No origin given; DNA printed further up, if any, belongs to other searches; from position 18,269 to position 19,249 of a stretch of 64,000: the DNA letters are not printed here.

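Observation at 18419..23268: Three-gene operon: PLD-SNF2 helicase (1071 aa), small ABC-like ATPase (296 aa) and an unknown 226-aa protein; candidate uncharacterised defence system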

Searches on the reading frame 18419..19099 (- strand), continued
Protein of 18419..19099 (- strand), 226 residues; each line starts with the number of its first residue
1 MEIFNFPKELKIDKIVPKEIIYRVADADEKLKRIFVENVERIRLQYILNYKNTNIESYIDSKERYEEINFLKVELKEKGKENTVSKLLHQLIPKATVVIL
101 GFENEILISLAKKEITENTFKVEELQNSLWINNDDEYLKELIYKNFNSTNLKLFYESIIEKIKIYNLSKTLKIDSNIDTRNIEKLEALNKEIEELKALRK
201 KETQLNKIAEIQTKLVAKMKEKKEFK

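Call 57: get_annotated_region(hit=H14, flank=9000)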
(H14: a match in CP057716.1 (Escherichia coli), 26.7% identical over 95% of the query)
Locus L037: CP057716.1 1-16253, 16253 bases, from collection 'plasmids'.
description: Escherichia coli strain RHB17-C02 plasmid pRHB17-C02_4, complete sequence
organism: Escherichia coli (NCBI taxid 562)
taxonomy: Bacteria; Pseudomonadota; Gammaproteobacteria; Enterobacterales; Enterobacteriaceae; Escherichia; Escherichia coli
host: -; source: culture,Pooled pig faecal samples collected from floor of farm; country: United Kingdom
typing (MOB-suite, as given by PLSDB): non-mobilizable; replicon IncFIB
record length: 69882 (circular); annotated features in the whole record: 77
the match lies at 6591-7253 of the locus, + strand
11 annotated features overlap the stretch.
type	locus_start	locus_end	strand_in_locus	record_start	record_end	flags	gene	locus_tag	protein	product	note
CDS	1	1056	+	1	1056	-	repA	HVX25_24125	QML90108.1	replication protein RepA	-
CDS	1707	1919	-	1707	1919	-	-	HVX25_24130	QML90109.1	hypothetical protein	-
CDS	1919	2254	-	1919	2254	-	-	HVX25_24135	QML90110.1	hypothetical protein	-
CDS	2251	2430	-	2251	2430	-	-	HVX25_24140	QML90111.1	hypothetical protein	-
CDS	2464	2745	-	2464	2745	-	-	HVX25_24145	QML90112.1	hypothetical protein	-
CDS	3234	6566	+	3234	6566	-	-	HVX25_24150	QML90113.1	DEAD/DEAH box helicase family protein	-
CDS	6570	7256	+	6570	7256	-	-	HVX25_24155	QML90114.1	DUF4391 domain-containing protein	-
CDS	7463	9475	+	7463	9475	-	-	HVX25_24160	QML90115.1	site-specific DNA-methyltransferase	-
CDS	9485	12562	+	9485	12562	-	-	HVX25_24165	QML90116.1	DEAD/DEAH box helicase family protein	-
CDS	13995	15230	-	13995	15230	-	-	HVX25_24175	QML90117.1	AAA family ATPase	-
CDS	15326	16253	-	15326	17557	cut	-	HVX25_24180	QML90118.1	porphyrin biosynthesis protein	-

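Call 58: get_annotated_region(hit=H3, flank=9000)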
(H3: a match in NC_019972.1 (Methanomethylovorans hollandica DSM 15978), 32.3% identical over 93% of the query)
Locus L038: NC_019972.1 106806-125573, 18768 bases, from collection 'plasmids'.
description: Methanomethylovorans hollandica DSM 15978 plasmid pMETHO01, complete sequence
organism: Methanomethylovorans hollandica DSM 15978 (NCBI taxid 867904)
taxonomy: Archaea; Euryarchaeota; Methanomicrobia; Methanosarcinales; Methanosarcinaceae; Methanomethylovorans; Methanomethylovorans hollandica; Methanomethylovorans hollandica DSM 15978
host: -; source: -; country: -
typing (MOB-suite, as given by PLSDB): non-mobilizable; replicon rep_cluster_57
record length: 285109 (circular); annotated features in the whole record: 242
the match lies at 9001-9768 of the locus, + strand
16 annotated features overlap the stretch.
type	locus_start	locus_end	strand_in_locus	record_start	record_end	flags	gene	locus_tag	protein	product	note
CDS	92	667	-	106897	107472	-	-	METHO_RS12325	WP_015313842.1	hypothetical protein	-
CDS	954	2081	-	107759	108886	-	-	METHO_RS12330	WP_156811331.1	ISH3 family transposase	-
CDS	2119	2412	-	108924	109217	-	-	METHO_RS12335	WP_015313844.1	hypothetical protein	-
CDS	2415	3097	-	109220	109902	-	-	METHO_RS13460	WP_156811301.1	IS1 family transposase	-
CDS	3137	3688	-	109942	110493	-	-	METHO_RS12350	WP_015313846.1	hypothetical protein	-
CDS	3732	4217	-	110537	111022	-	-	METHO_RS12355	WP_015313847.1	hypothetical protein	-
CDS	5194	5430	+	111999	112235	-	-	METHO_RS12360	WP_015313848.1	hypothetical protein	-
CDS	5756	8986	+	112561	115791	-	-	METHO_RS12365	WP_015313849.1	helicase-related protein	-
CDS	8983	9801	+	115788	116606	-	-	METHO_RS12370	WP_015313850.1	DUF4391 domain-containing protein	-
CDS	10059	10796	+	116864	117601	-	-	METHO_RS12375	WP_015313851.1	hypothetical protein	-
CDS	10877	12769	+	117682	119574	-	-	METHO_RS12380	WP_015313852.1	site-specific DNA-methyltransferase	GO:0006306 - DNA methylation [Evidence IEA]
CDS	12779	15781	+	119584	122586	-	-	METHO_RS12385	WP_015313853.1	DEAD/DEAH box helicase family protein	-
CDS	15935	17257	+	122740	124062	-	-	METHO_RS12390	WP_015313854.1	restriction endonuclease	GO:0009307 - DNA restriction-modification system [Evidence IEA]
CDS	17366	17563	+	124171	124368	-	-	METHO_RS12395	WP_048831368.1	hypothetical protein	-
CDS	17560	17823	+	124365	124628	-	-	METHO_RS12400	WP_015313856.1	type II toxin-antitoxin system RelE/ParE family toxin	GO:0030541 - plasmid partitioning [Evidence IEA]; GO:0051290 - protein heterotetramerization [Evidence IEA]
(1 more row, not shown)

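Call 63: get_annotated_region(hit=H1, flank=10000)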
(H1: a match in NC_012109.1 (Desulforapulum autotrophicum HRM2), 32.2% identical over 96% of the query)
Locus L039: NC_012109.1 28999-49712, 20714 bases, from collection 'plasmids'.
description: Desulforapulum autotrophicum HRM2 plasmid pHRM2a, complete sequence
organism: Desulforapulum autotrophicum HRM2 (NCBI taxid 177437)
taxonomy: Bacteria; Thermodesulfobacteriota; Desulfobacteria; Desulfobacterales; Desulfobacteraceae; Desulforapulum; Desulforapulum autotrophicum; Desulforapulum autotrophicum HRM2
host: -; source: -; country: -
typing (MOB-suite, as given by PLSDB): mobilizable; replicon rep_cluster_1872; relaxase MOBQ
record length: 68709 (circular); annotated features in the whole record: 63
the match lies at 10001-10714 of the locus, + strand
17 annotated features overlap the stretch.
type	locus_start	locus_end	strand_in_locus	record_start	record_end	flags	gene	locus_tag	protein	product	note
CDS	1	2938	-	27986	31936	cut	-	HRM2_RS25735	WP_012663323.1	PAS domain S-box protein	-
CDS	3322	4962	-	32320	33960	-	-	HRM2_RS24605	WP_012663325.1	IS1634 family transposase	-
CDS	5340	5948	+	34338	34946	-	-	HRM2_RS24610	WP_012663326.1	master DNA invertase Mpi family serine-type recombinase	-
CDS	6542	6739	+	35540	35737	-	-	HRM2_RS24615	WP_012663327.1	helix-turn-helix domain-containing protein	-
CDS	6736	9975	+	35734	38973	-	-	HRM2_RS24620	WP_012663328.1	helicase-related protein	-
CDS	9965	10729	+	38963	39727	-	-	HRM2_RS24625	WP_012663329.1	DUF4391 domain-containing protein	-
CDS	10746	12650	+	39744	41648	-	-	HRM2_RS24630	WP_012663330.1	site-specific DNA-methyltransferase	GO:0006306 - DNA methylation [Evidence IEA]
CDS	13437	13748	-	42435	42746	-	-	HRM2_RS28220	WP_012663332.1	hypothetical protein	-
CDS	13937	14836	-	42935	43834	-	-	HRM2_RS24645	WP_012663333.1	MerR family transcriptional regulator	GO:0006355 - regulation of DNA-templated transcription [Evidence IEA]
CDS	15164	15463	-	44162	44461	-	-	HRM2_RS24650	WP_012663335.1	type II toxin-antitoxin system RelE/ParE family toxin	GO:0030541 - plasmid partitioning [Evidence IEA]; GO:0051290 - protein heterotetramerization [Evidence IEA]; GO:0009432 ...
CDS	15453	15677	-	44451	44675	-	-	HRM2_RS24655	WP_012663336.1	addiction module protein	-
CDS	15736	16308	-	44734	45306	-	-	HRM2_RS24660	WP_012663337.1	recombinase family protein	GO:0006310 - DNA recombination [Evidence IEA]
CDS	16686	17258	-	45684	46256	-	-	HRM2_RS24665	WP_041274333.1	hypothetical protein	-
CDS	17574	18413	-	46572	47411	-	-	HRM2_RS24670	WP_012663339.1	hypothetical protein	-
CDS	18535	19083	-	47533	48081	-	-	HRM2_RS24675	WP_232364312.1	DUF4357 domain-containing protein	-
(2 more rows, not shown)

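Call 64: get_annotated_region(hit=H21, flank=10000)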
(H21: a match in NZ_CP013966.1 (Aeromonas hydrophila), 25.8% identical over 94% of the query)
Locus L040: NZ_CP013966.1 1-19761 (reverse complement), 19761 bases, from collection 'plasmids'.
description: Aeromonas hydrophila strain D4 plasmid pAhD4-1, complete sequence
organism: Aeromonas hydrophila (NCBI taxid 644)
taxonomy: Bacteria; Pseudomonadota; Gammaproteobacteria; Aeromonadales; Aeromonadaceae; Aeromonas; Aeromonas hydrophila
host: -; source: fish,cell culture; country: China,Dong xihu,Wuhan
typing (MOB-suite, as given by PLSDB): conjugative; replicon rep_cluster_71; relaxase MOBH,MOBH; mating-pair formation MPF_F
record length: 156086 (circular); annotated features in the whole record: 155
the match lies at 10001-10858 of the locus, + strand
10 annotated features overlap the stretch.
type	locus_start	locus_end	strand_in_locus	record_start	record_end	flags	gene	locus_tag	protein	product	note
CDS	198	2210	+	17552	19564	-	-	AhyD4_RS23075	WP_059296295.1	AAA family ATPase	-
CDS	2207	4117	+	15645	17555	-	-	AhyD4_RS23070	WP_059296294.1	UvrD-helicase domain-containing protein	-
CDS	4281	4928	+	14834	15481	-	-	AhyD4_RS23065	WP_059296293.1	hypothetical protein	-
CDS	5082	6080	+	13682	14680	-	-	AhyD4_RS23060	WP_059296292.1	competence protein CoiA family protein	-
CDS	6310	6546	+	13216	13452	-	-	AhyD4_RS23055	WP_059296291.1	hypothetical protein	-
CDS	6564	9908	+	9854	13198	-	-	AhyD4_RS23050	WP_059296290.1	helicase-related protein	-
CDS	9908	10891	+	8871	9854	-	-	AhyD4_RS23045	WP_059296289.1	DUF4391 domain-containing protein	-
CDS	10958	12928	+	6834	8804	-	-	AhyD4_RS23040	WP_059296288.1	site-specific DNA-methyltransferase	GO:0006306 - DNA methylation [Evidence IEA]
CDS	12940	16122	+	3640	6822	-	-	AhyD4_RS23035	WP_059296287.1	DEAD/DEAH box helicase family protein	-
CDS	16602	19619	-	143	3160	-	-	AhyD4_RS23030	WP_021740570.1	Tn3-like element IS3000 family transposase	GO:0006313 - DNA transposition [Evidence IEA]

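Call 65: get_annotated_region(hit=H9, flank=10000)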
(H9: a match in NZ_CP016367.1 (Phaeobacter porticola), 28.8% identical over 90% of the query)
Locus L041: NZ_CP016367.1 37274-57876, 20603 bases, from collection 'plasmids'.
description: Phaeobacter porticola strain P97 plasmid pP97_c, complete sequence
organism: Phaeobacter porticola (NCBI taxid 1844006)
taxonomy: Bacteria; Pseudomonadota; Alphaproteobacteria; Rhodobacterales; Roseobacteraceae; Phaeobacter; Phaeobacter porticola
host: -; source: cell culture,barnacle at wood pile-on; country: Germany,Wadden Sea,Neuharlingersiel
typing (MOB-suite, as given by PLSDB): mobilizable; replicon rep_cluster_613; relaxase MOBP
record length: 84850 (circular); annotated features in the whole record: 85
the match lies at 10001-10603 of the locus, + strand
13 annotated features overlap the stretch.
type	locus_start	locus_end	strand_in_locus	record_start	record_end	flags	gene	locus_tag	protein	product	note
CDS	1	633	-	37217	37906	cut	-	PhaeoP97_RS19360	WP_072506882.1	hypothetical protein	-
CDS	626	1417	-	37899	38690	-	-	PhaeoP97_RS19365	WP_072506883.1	AAA family ATPase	-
CDS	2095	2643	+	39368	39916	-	-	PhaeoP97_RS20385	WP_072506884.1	helix-turn-helix domain-containing protein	-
CDS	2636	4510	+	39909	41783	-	-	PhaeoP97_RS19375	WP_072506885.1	relaxase/mobilization nuclease domain-containing protein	-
CDS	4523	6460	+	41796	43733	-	-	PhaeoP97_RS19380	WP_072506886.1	type IV secretory system conjugative DNA transfer family protein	-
CDS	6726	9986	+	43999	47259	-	-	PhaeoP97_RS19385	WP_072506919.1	helicase-related protein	-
CDS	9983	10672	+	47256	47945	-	-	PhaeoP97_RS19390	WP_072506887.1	DUF4391 domain-containing protein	-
CDS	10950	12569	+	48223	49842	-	-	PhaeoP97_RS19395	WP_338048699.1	site-specific DNA-methyltransferase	GO:0006306 - DNA methylation [Evidence IEA]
CDS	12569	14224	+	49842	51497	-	-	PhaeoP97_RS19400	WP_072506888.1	RNA-binding domain-containing protein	-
CDS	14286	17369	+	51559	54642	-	-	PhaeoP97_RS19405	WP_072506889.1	DEAD/DEAH box helicase family protein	-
CDS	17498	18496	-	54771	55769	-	virB11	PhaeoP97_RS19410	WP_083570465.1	P-type DNA transfer ATPase VirB11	GO:0044097 - secretion by the type IV secretion system [Evidence IEA]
CDS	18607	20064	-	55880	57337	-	-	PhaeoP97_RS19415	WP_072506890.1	TrbI/VirB10 family protein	-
CDS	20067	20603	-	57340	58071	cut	-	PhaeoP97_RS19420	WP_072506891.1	TrbG/VirB9 family P-type conjugative transfer protein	-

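Call 66: get_annotated_region(hit=H7, flank=10000)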
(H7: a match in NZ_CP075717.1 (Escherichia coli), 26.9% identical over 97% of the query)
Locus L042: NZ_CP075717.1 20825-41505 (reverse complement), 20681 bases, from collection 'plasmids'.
description: Escherichia coli strain CPww7 plasmid pCPWW7-IncF, complete sequence
organism: Escherichia coli (NCBI taxid 562)
taxonomy: Bacteria; Pseudomonadota; Gammaproteobacteria; Enterobacterales; Enterobacteriaceae; Escherichia; Escherichia coli
host: -; source: Sus scrofa,water sample,wastewater; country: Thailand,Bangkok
typing (MOB-suite, as given by PLSDB): conjugative; replicon IncFIA,IncFIB,IncFIC; relaxase MOBF; mating-pair formation MPF_F
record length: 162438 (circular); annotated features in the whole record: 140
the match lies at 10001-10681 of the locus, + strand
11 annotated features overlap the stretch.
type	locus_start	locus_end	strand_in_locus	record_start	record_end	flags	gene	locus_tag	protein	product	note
CDS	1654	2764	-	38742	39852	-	-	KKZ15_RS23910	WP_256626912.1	IS3 family transposase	-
CDS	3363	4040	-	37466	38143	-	-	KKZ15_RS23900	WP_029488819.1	hypothetical protein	-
CDS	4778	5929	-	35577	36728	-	-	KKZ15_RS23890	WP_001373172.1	IS30-like element IS30 family transposase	-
CDS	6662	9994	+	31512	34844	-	-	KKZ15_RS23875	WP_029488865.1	SNF2-related protein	-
CDS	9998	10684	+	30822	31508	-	-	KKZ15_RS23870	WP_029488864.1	DUF4391 domain-containing protein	-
CDS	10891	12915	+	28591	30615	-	-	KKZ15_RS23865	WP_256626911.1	site-specific DNA-methyltransferase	GO:0006306 - DNA methylation [Evidence IEA]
CDS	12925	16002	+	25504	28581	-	-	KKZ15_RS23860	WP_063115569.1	DEAD/DEAH box helicase family protein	-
CDS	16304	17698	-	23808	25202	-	-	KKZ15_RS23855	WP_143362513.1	hypothetical protein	-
CDS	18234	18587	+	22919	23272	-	-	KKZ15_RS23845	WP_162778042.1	hypothetical protein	-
CDS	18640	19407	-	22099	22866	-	-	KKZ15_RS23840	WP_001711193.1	hypothetical protein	-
CDS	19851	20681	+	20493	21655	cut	-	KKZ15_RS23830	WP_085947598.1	IS3-like element IS3 family transposase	-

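Call 68: fold_search(model_id=the predicted structure, library=pdb)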
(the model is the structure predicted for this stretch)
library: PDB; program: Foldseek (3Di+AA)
matches with E <= 10: 653; with E <= 0.001: 0
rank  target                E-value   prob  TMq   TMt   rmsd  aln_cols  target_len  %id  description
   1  9ksn_A                8.8e-03  0.66  0.21  0.16  16.6       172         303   13  Crystal structure of meso-diaminopimelate dehydrogenase from Bacillus thermozeamaize mutant M9 complexed with NADP+ (released 2025-05-21)
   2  3jcg_B                1.6e-02  0.23  0.16  0.12  21.1       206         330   10  Cryo-EM structure of the magnesium channel CorA in the magnesium-free, asymmetric open state I (released 2016-02-17)
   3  3wb9_A                2.1e-02  0.35  0.19  0.15  16.7       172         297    9  Crystal Structures of meso-diaminopimelate dehydrogenase from Symbiobacterium thermophilum (released 2014-03-26)
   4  4i0u_A                2.3e-02  0.28  0.18  0.13  20.2       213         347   10  Improved structure of Thermotoga maritima CorA at 2.7 A resolution (released 2013-03-06)
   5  5jrw_D                2.4e-02  0.28  0.16  0.12  15.2       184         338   12  Crystal structure of Thermotoga maritima mutant D89R/D253R (released 2017-01-25)
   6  8tmc_A                2.7e-02  0.33  0.19  0.14  14.8       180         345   10  Cryo-EM structure of CorA in complex with conformation-specific synthetic antibody C12 and 20 mM MgCl2, State MG20-2 (released 2025-02-12)
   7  4i0u_E                3.2e-02  0.35  0.19  0.15  14.7       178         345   12  Improved structure of Thermotoga maritima CorA at 2.7 A resolution (released 2013-03-06)
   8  3jcf_A                3.6e-02  0.18  0.16  0.13  20.6       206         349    8  Cryo-EM structure of the magnesium channel CorA in the closed symmetric magnesium-bound state (released 2016-02-17)
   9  3q0x_B                4.0e-02  0.23  0.14  0.15  20.5       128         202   13  N-terminal coiled-coil dimer domain of C. reinhardtii SAS-6 homolog Bld12p (released 2011-02-09)
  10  5gz1_A                4.5e-02  0.28  0.21  0.16  17.9       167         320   13  Structure of substrate/cofactor-free D-amino acid dehydrogenase (released 2017-04-12)
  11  8tmi_E                4.5e-02  0.20  0.17  0.12  15.1       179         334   11  Cryo-EM structure of CorA in complex with conformation-specific synthetic antibody C18 and 100 uM MgCl2, State MG0.1-2 (released 2025-02-12)
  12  2bbh                  4.8e-02  0.28  0.18  0.18  14.5       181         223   12  X-ray structure of T.maritima CorA soluble domain (released 2005-12-13)
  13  8tme_A                5.1e-02  0.25  0.18  0.14  14.7       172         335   12  Cryo-EM structure of CorA in complex with conformation-specific synthetic antibody C18 and 100 uM MgCl2, State MG0.1-1 (released 2025-02-12)
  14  4i0u_H                5.8e-02  0.23  0.19  0.15  14.7       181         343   12  Improved structure of Thermotoga maritima CorA at 2.7 A resolution (released 2013-03-06)
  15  5jrw_C                6.9e-02  0.18  0.17  0.12  14.8       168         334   14  Crystal structure of Thermotoga maritima mutant D89R/D253R (released 2017-01-25)
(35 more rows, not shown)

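Call 74: search_solved_structures(query=A1, max_evalue=10)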
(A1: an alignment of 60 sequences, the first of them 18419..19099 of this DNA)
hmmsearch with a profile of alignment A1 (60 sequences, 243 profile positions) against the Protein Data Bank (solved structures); distinct sequences matched with E-value up to 10: 13.
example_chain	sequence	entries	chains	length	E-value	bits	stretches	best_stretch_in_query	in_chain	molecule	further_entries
2q0z_X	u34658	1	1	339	0.021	17.3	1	66-123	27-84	Protein PRO2281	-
6qdv_B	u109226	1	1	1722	0.13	14.7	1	66-123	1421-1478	U5 small nuclear ribonucleoprotein 200 kDa helicase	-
4f92_B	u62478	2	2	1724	0.13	14.7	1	66-123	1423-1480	U5 small nuclear ribonucleoprotein 200 kDa helicase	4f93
4f91_B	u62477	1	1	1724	0.13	14.7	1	66-123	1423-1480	U5 small nuclear ribonucleoprotein 200 kDa helicase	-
5urj_A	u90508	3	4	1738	0.14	14.6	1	66-123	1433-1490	U5 small nuclear ribonucleoprotein 200 kDa helicase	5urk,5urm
4kit_B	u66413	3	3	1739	0.14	14.6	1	66-123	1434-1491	U5 small nuclear ribonucleoprotein 200 kDa helicase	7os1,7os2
6s8q_B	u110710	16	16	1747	0.14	14.6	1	66-123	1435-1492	U5 small nuclear ribonucleoprotein 200 kDa helicase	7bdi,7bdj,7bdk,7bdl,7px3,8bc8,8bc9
6s8o_B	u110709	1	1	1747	0.14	14.6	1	66-123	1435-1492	U5 small nuclear ribonucleoprotein 200 kDa helicase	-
3jcr_C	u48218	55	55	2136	0.17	14.3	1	66-123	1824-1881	hBrr2 | U5 small nuclear ribonucleoprotein 200 kDa helicase | Brr2, U5 small nuclear ribonucleoprotein 200 kDa helicase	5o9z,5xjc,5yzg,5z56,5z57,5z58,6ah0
6s9i_B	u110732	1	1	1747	0.53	12.7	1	66-123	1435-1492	U5 small nuclear ribonucleoprotein 200 kDa helicase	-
7wbn_A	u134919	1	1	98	0.87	12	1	182-217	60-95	RevCC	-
1hf9_A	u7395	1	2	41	1.2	11.6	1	185-217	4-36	ATPASE INHIBITOR (MITOCHONDRIAL)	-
6fkf_p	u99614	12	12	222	6.1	9.2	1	184-241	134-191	ATP synthase subunit b', chloroplastic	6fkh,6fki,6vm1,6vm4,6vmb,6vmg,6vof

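Call 95: search_dna_similar(query=L025:11080-14064:+, collection=plasmids, mode=protein, max_evalue=1e-20, max_rows=60)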
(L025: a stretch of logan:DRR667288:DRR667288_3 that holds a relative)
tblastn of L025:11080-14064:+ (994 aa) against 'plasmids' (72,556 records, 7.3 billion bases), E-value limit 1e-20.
Records with a match: 290; places in all: 294; records where one place covers at least 80% of the query: 220.
Best place of each record, by identity: 60-80% 1; <60% 289.
By first word of the organism name: Escherichia 67; Enterococcus 31; Klebsiella 22; Salmonella 21; Bacillus 18; Listeria 16; Lactococcus 12; Acinetobacter 11; Vibrio 8; Lactiplantibacillus 7; and 46 more.
By predicted mobility (MOB-suite, as given by PLSDB): non-mobilizable 181; mobilizable 68; conjugative 41.
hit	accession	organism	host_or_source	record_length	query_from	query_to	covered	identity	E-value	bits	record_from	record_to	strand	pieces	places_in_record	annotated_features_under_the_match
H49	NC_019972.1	Methanomethylovorans hollandica DSM 15978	-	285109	1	973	98%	61.2%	0e+0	1186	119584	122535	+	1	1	DEAD/DEAH box helicase family protein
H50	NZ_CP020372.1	Candidatus Thiodictyon syntrophicum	meromictic lake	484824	1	972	98%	57.5%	0e+0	1163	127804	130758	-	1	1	DEAD/DEAH box helicase family protein | virulence RhuM family protein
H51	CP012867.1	Persicobacter sp. JZB09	cell culture,soil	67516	1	969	97%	54.5%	0e+0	1058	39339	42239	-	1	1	record has no annotation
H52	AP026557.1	Vibrio alginolyticus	shrimp,shrimp food,homogenised shrimp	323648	1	969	97%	53.9%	0e+0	1046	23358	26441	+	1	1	type III restriction endonuclease subunit R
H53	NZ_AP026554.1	Vibrio vulnificus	shrimp,shrimp food,homogenised shrimp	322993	1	969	97%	53.9%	0e+0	1046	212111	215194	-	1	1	DEAD/DEAH box helicase family protein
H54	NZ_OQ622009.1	Vibrio parahaemolyticus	-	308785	1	969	97%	53.9%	0e+0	1046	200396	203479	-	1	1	DEAD/DEAH box helicase family protein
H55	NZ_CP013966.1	Aeromonas hydrophila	fish,cell culture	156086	1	969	97%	53.8%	0e+0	1042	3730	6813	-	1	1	DEAD/DEAH box helicase family protein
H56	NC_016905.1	Shewanella baltica OS678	-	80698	1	969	97%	53.5%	0e+0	1036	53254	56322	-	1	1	DEAD/DEAH box helicase family protein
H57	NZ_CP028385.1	Providencia heimbachae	porcine,cell culture,feces from ...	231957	1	969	97%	53.4%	0e+0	1035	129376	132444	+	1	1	DEAD/DEAH box helicase family protein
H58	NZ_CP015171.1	Acetobacter ascendens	single cell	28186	1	969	97%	52.3%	0e+0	1007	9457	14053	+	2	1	IS1380-like element IS1380A family transposase | site-specific DNA-methyltransferase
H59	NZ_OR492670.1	Acinetobacter gerneri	-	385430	1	969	97%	51.8%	0e+0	970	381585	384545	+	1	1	DEAD/DEAH box helicase family protein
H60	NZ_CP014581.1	Paraburkholderia phytofirmans OLGA172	-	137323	1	971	98%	49.9%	0e+0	964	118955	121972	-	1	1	DEAD/DEAH box helicase family protein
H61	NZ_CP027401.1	Enterococcus faecium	Homo sapiens,blood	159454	1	972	98%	47.8%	0e+0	827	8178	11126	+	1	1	DEAD/DEAH box helicase family protein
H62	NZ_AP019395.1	Enterococcus faecium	eutrophic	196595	1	972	98%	47.8%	0e+0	830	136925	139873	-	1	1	DEAD/DEAH box helicase family protein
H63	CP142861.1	Enterococcus faecium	Microbe,Sikhye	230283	1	972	98%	47.6%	0e+0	821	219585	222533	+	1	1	DEAD/DEAH box helicase family protein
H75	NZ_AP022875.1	Bacillus cereus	-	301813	1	972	98%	47.1%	0e+0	834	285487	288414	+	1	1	DEAD/DEAH box helicase family protein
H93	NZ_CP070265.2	Lactococcus lactis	Whole organism,Dairy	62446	1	972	98%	46.0%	0e+0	806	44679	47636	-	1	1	DEAD/DEAH box helicase family protein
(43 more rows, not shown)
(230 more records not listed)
